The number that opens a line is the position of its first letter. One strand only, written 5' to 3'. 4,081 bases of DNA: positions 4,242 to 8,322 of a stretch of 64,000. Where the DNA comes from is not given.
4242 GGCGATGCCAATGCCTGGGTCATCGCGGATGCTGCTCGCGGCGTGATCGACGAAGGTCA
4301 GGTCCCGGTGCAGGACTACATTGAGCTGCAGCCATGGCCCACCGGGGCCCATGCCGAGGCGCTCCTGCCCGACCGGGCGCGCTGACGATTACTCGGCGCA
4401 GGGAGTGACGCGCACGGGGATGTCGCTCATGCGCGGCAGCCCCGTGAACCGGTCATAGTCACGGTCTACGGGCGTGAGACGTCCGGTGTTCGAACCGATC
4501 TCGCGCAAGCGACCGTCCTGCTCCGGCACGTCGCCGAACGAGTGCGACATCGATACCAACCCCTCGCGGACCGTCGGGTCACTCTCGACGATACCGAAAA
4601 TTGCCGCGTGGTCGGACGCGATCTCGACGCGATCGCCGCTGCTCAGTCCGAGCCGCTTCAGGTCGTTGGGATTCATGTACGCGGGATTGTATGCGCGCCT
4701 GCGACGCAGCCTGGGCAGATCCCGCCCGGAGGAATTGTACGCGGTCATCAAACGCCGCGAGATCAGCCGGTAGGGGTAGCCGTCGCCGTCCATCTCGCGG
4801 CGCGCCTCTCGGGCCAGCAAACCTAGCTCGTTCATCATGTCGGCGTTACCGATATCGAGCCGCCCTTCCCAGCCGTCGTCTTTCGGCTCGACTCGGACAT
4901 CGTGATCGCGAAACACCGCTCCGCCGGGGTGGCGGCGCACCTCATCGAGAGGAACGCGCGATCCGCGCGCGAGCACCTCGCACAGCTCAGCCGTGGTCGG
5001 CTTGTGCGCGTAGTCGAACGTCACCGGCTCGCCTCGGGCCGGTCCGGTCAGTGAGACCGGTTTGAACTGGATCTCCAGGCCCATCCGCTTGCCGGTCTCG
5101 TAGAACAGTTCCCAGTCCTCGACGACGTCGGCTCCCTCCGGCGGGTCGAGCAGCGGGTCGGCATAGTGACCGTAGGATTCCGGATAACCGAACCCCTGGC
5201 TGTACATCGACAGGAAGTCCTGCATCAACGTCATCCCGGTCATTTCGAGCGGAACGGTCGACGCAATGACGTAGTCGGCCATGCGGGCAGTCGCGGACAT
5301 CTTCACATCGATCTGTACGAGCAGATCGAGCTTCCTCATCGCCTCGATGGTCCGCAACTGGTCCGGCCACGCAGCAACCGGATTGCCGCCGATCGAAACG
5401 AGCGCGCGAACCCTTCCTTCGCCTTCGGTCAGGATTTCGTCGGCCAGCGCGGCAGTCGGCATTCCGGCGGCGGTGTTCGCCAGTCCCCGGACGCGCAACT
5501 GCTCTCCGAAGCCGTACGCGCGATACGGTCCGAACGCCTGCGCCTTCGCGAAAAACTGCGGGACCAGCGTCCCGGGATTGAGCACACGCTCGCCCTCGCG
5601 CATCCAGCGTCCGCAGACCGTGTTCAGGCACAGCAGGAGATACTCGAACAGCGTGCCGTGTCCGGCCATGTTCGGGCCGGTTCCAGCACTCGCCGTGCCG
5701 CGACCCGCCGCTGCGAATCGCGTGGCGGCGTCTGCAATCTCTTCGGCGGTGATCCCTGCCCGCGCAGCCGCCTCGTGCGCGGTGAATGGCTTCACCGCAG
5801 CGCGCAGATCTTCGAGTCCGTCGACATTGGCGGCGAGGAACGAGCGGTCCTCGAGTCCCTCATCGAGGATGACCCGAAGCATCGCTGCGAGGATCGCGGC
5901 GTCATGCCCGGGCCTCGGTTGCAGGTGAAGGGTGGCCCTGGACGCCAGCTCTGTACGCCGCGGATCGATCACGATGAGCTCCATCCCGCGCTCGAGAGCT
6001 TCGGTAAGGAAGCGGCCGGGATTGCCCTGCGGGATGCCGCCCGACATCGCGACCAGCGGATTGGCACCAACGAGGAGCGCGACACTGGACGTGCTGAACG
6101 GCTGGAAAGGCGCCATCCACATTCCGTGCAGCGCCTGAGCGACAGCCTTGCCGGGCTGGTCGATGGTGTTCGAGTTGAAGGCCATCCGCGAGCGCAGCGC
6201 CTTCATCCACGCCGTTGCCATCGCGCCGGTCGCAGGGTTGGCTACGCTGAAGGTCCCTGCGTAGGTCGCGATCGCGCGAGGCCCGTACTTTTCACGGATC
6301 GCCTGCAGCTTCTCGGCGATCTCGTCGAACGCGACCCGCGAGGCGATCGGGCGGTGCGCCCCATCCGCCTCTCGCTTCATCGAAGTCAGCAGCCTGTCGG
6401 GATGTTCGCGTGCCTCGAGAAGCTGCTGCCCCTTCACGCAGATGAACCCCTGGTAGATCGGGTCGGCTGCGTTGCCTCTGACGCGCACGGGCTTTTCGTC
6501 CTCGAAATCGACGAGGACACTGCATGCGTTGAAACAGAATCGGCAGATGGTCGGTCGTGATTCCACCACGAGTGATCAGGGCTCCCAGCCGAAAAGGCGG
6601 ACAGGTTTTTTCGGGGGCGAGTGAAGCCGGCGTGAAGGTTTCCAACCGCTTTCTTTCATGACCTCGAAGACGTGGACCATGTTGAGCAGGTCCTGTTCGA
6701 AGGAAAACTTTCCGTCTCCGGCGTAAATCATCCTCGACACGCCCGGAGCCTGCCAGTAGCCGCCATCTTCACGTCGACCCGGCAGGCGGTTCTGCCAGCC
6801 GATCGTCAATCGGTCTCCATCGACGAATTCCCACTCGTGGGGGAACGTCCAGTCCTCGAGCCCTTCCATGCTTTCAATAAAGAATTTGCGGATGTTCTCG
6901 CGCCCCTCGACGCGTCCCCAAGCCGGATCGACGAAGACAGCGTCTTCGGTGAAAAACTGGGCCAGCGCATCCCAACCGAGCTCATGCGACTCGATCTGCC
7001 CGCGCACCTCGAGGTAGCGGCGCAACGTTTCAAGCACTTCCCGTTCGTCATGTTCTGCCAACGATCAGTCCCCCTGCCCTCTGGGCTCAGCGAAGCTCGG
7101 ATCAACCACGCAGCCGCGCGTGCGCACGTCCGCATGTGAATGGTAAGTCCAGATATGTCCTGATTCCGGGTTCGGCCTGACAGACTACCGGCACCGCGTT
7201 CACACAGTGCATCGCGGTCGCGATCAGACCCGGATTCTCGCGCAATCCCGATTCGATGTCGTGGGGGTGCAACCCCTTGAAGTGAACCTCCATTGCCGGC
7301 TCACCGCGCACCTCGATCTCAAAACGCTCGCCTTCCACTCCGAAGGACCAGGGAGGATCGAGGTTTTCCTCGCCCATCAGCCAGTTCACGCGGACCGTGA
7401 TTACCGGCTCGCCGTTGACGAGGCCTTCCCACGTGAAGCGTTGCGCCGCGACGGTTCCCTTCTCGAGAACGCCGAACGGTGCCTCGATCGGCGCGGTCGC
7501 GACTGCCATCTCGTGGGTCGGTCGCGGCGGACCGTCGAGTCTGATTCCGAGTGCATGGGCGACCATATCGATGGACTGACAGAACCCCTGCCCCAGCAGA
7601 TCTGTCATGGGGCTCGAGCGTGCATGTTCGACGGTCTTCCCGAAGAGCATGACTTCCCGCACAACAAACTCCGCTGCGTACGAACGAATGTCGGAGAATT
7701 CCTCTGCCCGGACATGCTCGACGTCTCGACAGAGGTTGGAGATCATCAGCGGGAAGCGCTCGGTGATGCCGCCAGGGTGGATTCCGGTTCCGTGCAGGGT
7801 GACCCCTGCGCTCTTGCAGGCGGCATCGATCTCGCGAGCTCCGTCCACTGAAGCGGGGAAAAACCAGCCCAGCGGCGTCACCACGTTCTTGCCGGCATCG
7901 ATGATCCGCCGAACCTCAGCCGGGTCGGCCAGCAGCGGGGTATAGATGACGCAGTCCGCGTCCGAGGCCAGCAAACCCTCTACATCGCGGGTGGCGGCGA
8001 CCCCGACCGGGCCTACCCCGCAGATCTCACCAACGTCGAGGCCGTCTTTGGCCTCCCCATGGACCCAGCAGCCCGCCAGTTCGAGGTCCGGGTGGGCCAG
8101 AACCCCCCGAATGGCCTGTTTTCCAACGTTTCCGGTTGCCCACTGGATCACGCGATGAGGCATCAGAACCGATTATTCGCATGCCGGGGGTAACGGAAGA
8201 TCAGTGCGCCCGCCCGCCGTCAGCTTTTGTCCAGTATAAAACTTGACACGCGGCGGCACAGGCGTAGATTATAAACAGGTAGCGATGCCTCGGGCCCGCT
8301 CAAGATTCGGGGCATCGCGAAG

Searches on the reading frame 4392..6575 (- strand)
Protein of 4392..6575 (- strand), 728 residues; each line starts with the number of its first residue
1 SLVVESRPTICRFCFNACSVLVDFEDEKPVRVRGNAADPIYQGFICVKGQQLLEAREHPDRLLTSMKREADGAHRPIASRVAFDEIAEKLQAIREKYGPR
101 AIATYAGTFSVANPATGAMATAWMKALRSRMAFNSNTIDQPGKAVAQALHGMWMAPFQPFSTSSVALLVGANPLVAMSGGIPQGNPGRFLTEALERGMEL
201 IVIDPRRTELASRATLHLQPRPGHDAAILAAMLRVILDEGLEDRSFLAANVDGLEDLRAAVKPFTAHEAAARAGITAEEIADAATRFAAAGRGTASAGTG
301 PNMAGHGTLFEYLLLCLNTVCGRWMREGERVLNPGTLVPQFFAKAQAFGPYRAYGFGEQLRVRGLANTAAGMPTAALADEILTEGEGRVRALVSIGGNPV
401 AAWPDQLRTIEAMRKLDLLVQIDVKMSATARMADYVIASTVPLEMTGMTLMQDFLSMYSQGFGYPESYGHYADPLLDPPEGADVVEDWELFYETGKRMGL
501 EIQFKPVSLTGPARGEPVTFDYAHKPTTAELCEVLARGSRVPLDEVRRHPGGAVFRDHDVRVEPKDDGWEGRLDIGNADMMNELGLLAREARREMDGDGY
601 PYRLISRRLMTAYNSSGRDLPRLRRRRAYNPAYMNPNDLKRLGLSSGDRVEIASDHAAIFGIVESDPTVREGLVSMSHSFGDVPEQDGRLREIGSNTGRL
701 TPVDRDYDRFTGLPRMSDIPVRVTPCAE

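Call 24: search_protein_families(library=pfam, proteins=[window:4392-6575:-], max_evalue=0.00001)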
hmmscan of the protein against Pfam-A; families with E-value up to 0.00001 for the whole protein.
window:4392-6575:- (728 aa): 3 families
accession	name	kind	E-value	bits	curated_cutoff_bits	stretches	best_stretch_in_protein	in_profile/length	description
PF00384.28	Molybdopterin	-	2.1e-23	83.4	24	1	61-449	1-320/353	Molybdopterin oxidoreductase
PF01568.27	Molydop_binding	-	4.4e-15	56.1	26.8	1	602-715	1-105/110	Molydopterin dinucleotide binding domain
PF04879.21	Molybdop_Fe4S4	-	2.5e-11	43.8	22.7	1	7-54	4-51/55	Molybdopterin oxidoreductase Fe4S4 domain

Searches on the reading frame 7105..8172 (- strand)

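Call 23: search_protein_families(library=pfam, proteins=[window:7105-8172:-], max_evalue=0.00001)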
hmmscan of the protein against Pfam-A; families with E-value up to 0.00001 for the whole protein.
window:7105-8172:- (356 aa): 2 families
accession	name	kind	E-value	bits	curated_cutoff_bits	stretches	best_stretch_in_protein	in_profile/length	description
PF19328.4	DAP_DH_C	-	7.7e-16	58.8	23.3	1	142-346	8-193/206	2,4-diaminopentanoate dehydrogenase C-terminal domain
PF01113.26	DapB_N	-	5e-07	30.3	25.6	1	12-76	8-72/124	Dihydrodipicolinate reductase, N-terminus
